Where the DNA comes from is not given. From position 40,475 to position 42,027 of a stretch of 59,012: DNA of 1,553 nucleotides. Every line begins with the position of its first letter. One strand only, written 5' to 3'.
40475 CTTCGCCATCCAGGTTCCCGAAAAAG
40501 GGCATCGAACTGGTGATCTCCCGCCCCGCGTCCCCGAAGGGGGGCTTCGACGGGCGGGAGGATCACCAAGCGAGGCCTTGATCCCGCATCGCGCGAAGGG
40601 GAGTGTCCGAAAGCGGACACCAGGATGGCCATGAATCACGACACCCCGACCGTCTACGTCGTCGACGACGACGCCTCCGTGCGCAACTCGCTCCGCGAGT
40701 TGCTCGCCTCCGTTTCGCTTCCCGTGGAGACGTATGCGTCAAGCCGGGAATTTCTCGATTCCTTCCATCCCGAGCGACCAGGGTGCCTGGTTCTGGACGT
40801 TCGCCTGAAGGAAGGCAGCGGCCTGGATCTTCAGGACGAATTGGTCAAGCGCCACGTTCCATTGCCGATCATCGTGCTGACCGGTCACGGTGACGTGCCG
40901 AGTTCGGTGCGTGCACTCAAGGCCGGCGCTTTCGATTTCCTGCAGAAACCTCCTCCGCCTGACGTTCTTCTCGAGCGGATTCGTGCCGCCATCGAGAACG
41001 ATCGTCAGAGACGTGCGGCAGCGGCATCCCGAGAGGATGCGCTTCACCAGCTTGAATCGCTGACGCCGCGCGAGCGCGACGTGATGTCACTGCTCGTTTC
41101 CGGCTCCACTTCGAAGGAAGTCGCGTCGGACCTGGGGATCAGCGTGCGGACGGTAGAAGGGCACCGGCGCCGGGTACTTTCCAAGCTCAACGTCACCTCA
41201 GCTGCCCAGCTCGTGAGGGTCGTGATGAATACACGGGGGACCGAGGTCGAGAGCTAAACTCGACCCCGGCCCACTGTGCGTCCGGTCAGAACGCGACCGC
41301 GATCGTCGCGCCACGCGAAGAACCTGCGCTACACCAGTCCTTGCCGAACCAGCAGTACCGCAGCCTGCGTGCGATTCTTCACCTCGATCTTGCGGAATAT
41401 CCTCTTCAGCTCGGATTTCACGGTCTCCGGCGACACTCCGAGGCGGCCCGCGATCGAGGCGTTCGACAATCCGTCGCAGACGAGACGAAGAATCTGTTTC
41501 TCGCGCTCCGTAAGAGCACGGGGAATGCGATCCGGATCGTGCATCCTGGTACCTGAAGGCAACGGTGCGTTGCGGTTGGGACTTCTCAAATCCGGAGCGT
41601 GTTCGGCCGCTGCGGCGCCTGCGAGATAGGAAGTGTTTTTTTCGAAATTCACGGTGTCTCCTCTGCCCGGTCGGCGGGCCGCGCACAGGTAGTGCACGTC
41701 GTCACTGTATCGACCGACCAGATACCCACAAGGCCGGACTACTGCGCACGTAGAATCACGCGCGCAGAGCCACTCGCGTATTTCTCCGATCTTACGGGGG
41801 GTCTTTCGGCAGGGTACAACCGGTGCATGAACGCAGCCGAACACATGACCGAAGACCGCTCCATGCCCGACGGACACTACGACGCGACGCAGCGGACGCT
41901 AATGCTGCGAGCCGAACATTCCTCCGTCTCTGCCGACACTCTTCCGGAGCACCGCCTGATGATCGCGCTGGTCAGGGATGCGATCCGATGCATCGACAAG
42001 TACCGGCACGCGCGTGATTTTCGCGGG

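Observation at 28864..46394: A 34-nt promoter-proximal motif, present six times, links tiny membrane and general-stress-type genes into a candidate undescribed regulon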

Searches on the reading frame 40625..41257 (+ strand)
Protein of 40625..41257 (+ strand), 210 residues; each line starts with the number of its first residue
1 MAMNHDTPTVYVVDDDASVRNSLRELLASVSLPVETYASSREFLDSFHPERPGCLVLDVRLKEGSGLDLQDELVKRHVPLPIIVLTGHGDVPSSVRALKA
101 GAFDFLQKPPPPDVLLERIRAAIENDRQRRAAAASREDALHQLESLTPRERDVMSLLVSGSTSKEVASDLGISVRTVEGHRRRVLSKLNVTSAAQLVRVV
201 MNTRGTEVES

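Call 8: search_protein_families(library=pfam, proteins=[window:40625-41257:+], max_evalue=0.01)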
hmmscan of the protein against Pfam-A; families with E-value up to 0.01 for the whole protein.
window:40625-41257:+ (210 aa): 6 families
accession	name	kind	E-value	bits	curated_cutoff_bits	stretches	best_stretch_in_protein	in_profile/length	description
PF00072.30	Response_reg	-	5.2e-25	88.2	30.2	1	10-120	1-111/111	Response regulator receiver domain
PF00196.25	GerE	-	1.9e-19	69.5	23.5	1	144-199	1-56/57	Bacterial regulatory proteins, luxR family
PF08281.18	Sigma70_r4_2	-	1.8e-09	37.5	25.7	1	138-188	3-54/54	Sigma-70, region 4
PF04545.22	Sigma70_r4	-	2.8e-05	24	24.1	1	143-188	2-48/50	Sigma-70, region 4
PF07638.17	Sigma70_ECF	-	0.00012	22.5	21.1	1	130-178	120-169/185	ECF sigma factor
PF13542.12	HTH_Tnp_ISL3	-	0.0046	16.8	27.4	0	150-178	17-44/51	Helix-turn-helix domain of transposase family ISL3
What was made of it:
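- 40625..41257 (+): FixJ-family response regulator (receiver domain plus LuxR/GerE-type HTH, 210 aa). It is the best candidate for the protein that binds the boxes. Pfam (call 8).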

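Call 9: find_encoding_contigs(protein=window:40625-41257:+, flank=10000, max_places=10)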
Protein window:40625-41257:+ (210 aa): no gene with exactly this product is on record in the collection.
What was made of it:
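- Tried and rejected: An exact look-up of the regulator's product in public assemblies found nothing (call 9).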

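Call 29: search_solved_structures(query=window:40625-41257:+, max_evalue=1e-10, show_alignments=3)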
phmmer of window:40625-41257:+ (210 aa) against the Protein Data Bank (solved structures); distinct sequences matched with E-value up to 1e-10: 37.
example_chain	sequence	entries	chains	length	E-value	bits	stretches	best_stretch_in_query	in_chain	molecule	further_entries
1yio_A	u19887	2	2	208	7.2e-48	166.2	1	7-201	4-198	response regulatory protein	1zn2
5xso_A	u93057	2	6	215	2.2e-39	138.5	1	10-202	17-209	Response regulator FixJ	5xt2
1d5w_A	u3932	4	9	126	1.1e-21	80.7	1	9-124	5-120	TRANSCRIPTIONAL REGULATORY PROTEIN FIXJ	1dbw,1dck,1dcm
1qkk_A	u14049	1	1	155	4.7e-20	75.5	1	7-135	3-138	C4-DICARBOXYLATE TRANSPORT TRANSCRIPTIONAL REGULATORY PROTEIN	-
1l5y_A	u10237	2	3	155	7.2e-20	74.9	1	7-136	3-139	C4-DICARBOXYLATE TRANSPORT TRANSCRIPTIONAL REGULATORY PROTEIN DCTD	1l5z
5tqj_A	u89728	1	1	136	1.3e-18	70.8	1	4-120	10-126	Response regulator receiver protein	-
1dc7_A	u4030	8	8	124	2.7e-18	69.7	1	9-124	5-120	NITROGEN REGULATION PROTEIN | NITROGEN REGULATION PROTEIN NR(I) | NTRC RECEIVER DOMAIN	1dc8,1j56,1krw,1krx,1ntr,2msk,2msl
3kto_A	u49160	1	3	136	8.5e-17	64.9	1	1-125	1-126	Response regulator receiver protein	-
5m7n_A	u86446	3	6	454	1.1e-15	61.2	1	10-144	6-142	Nitrogen assimilation regulatory protein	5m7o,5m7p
4d6x_A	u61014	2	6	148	5.1e-15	59.1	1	9-127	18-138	BACTERIAL REGULATORY, FIS FAMILY PROTEIN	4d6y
3c3w_A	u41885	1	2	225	1.3e-14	57.7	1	10-195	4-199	TWO COMPONENT TRANSCRIPTIONAL REGULATORY PROTEIN DEVR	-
4ldz_A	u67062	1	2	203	1.6e-14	57.4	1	37-195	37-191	Transcriptional regulatory protein DesR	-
1a04_A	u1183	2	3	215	7.4e-14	55.3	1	4-195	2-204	NITRATE/NITRITE RESPONSE REGULATOR PROTEIN NARL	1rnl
1zy2_A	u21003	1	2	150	1.4e-13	54.3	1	10-133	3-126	transcriptional regulator NtrC1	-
8a5r_AAA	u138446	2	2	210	2.1e-13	53.8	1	74-201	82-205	Light-activated DNA-binding protein EL222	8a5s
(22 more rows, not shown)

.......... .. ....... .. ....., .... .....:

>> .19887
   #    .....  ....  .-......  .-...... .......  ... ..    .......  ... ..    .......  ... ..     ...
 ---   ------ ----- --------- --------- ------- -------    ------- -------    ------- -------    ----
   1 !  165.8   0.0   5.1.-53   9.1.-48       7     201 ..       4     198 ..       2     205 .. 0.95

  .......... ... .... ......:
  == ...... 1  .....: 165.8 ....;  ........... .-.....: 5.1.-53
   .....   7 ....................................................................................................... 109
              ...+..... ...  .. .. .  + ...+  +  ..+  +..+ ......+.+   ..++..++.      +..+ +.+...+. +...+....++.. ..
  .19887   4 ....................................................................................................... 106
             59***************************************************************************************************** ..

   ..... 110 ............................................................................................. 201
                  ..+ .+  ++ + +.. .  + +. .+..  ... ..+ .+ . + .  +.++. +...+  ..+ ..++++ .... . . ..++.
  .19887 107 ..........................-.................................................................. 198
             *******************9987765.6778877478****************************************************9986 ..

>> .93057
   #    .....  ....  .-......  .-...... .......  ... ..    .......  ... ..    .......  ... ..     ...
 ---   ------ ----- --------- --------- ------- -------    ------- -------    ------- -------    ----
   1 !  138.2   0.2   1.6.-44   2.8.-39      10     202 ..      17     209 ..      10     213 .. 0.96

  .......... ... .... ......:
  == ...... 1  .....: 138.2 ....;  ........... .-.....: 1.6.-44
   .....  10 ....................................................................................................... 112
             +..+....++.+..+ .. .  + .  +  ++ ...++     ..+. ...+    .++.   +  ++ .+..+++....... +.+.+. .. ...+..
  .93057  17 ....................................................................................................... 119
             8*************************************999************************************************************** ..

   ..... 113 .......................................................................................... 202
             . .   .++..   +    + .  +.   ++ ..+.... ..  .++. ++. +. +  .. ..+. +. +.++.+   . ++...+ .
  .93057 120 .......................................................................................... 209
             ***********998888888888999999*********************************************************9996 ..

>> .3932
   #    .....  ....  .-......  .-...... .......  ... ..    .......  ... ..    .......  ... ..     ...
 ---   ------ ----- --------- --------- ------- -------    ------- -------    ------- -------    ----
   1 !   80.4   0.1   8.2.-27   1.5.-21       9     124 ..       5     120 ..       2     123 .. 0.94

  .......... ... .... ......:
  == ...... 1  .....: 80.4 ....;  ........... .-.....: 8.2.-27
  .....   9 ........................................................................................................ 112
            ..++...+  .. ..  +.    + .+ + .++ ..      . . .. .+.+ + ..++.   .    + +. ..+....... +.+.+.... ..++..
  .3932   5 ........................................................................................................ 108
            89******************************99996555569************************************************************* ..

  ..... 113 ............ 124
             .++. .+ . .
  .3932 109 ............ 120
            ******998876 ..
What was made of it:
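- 40625..41257 (+): PDB matches: StyR 7e-48 and B. japonicum FixJ 2e-39 (call 29).
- The regulator's best match among solved structures is StyR, which binds a different palindrome (call 29).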

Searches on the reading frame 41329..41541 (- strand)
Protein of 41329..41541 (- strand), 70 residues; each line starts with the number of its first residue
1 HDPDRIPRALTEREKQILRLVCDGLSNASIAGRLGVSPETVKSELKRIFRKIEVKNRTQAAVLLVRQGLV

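Call 22: search_protein_families(library=pfam, proteins=[window:41329-41541:-], max_evalue=1)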
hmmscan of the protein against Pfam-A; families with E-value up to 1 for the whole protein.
window:41329-41541:- (70 aa): 20 families
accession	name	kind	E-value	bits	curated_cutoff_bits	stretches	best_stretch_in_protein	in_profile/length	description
PF00196.25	GerE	-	1e-19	70.3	23.5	1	9-63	2-56/57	Bacterial regulatory proteins, luxR family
PF08281.18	Sigma70_r4_2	-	1.6e-10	40.9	25.7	1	9-52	10-54/54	Sigma-70, region 4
PF13936.12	HTH_38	-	1.4e-08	34.7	27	1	11-47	6-43/44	Helix-turn-helix domain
PF04545.22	Sigma70_r4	-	2.1e-07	30.8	24.1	1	9-52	4-48/50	Sigma-70, region 4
PF13384.12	HTH_23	-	5e-07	29.8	24.6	1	15-47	8-40/50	Homeodomain-like domain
PF13542.12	HTH_Tnp_ISL3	-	0.00038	20.3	27.4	1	14-48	17-50/51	Helix-turn-helix domain of transposase family ISL3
PF13412.12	HTH_24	-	0.00056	19.9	21.9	1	11-43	2-36/48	Winged helix-turn-helix DNA-binding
PF04967.18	HTH_10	-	0.001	19.3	23.1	1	28-52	27-51/53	HTH DNA binding domain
PF02796.21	HTH_7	-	0.0021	18.6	23.8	1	7-42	3-39/45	Helix-turn-helix domain of resolvase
PF13518.12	HTH_28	-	0.0037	17.8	25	1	16-47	4-35/52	Helix-turn-helix domain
PF04218.19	CENP-B_N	-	0.0062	16.6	21.2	1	8-43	5-41/53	CENP-B N-terminal DNA-binding domain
PF07638.17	Sigma70_ECF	-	0.0089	16.4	21.1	1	14-53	141-180/185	ECF sigma factor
PF13545.12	HTH_Crp_2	-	0.01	16.2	27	1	21-47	19-45/70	Crp-like helix-turn-helix domain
PF01726.22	LexA_DNA_bind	-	0.016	15.4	23.7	1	9-51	3-53/65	LexA DNA binding domain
PF13404.12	HTH_AsnC-type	-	0.02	15.1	27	1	25-43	18-36/42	AsnC-type helix-turn-helix domain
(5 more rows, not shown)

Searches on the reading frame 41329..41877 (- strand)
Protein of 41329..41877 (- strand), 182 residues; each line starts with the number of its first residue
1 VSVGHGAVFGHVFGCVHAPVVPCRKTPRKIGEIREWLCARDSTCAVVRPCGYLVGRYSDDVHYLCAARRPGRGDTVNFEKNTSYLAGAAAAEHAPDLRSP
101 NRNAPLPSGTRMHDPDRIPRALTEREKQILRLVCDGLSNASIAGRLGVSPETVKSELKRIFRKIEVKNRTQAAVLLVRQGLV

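Call 8: search_protein_families(library=pfam, proteins=[window:41329-41877:-], max_evalue=0.01)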
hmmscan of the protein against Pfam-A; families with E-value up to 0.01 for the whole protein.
window:41329-41877:- (182 aa): 7 families
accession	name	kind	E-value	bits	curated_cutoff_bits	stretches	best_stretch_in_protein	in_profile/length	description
PF00196.25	GerE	-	9.6e-19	67.2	23.5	1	121-175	2-56/57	Bacterial regulatory proteins, luxR family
PF08281.18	Sigma70_r4_2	-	1.6e-09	37.7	25.7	1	121-163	10-53/54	Sigma-70, region 4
PF13936.12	HTH_38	-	9.7e-08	32.1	27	1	124-159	7-43/44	Helix-turn-helix domain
PF04545.22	Sigma70_r4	-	2.2e-06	27.5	24.1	1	121-164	4-48/50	Sigma-70, region 4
PF13384.12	HTH_23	-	6.1e-06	26.3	24.6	1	127-159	8-40/50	Homeodomain-like domain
PF13542.12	HTH_Tnp_ISL3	-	0.0027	17.6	27.4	1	126-159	17-49/51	Helix-turn-helix domain of transposase family ISL3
PF13412.12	HTH_24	-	0.004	17.2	21.9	1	123-155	2-36/48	Winged helix-turn-helix DNA-binding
